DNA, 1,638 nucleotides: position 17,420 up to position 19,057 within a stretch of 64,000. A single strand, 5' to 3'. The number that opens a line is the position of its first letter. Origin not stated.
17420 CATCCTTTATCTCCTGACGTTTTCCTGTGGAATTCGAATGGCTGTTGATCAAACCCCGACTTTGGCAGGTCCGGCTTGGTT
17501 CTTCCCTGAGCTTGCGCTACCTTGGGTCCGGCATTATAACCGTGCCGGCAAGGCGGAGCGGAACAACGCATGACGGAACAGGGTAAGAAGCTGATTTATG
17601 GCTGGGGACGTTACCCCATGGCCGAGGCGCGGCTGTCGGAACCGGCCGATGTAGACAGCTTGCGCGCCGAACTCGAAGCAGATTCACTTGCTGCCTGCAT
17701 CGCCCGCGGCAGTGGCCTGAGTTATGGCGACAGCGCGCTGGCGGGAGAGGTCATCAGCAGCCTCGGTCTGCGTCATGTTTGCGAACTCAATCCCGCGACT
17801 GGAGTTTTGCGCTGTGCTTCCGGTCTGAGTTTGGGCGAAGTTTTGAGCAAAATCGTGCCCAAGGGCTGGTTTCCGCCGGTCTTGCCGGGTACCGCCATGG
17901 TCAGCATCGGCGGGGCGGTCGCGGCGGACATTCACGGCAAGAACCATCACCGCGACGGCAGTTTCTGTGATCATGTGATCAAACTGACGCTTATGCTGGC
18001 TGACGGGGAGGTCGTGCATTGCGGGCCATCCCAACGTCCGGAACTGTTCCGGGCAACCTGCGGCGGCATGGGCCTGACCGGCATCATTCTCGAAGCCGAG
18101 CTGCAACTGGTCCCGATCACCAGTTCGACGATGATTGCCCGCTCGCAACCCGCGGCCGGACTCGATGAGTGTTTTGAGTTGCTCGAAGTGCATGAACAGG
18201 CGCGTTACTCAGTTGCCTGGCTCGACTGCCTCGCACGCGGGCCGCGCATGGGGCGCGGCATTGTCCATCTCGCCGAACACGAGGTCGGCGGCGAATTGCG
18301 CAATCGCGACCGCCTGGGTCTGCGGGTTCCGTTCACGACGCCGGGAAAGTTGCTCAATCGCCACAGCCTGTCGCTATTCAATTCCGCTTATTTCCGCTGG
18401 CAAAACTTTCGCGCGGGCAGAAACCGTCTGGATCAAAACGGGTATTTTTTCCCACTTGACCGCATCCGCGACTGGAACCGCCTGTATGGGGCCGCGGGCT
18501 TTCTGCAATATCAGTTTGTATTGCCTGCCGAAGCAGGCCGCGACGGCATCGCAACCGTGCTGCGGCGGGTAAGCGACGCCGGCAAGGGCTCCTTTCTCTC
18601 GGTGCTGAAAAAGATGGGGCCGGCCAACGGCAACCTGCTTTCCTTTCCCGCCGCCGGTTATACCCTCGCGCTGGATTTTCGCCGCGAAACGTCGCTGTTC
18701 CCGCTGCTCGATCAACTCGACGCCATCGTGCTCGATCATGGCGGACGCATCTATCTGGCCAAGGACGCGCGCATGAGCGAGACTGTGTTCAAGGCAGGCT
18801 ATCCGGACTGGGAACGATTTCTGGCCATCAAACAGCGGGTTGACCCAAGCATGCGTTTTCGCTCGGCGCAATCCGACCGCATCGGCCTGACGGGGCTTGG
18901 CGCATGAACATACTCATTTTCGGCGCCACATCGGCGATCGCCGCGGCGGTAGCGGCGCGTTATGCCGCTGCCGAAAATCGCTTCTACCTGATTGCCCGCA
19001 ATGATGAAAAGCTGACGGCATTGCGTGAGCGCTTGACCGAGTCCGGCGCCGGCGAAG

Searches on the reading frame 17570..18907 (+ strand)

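Call 82: search_protein_families(library=pfam, proteins=[window:17570-18907:+], max_evalue=0.00001)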
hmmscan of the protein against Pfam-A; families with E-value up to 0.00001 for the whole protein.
window:17570-18907:+ (445 aa): 2 families
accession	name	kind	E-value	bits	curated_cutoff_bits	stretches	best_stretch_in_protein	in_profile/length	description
PF01565.28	FAD_binding_4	-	5.5e-19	68.7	26.4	1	42-152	26-139/139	FAD binding domain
PF04030.19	ALO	-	1.5e-07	31.8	23.1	0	381-436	201-256/258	D-arabinono-1,4-lactone oxidase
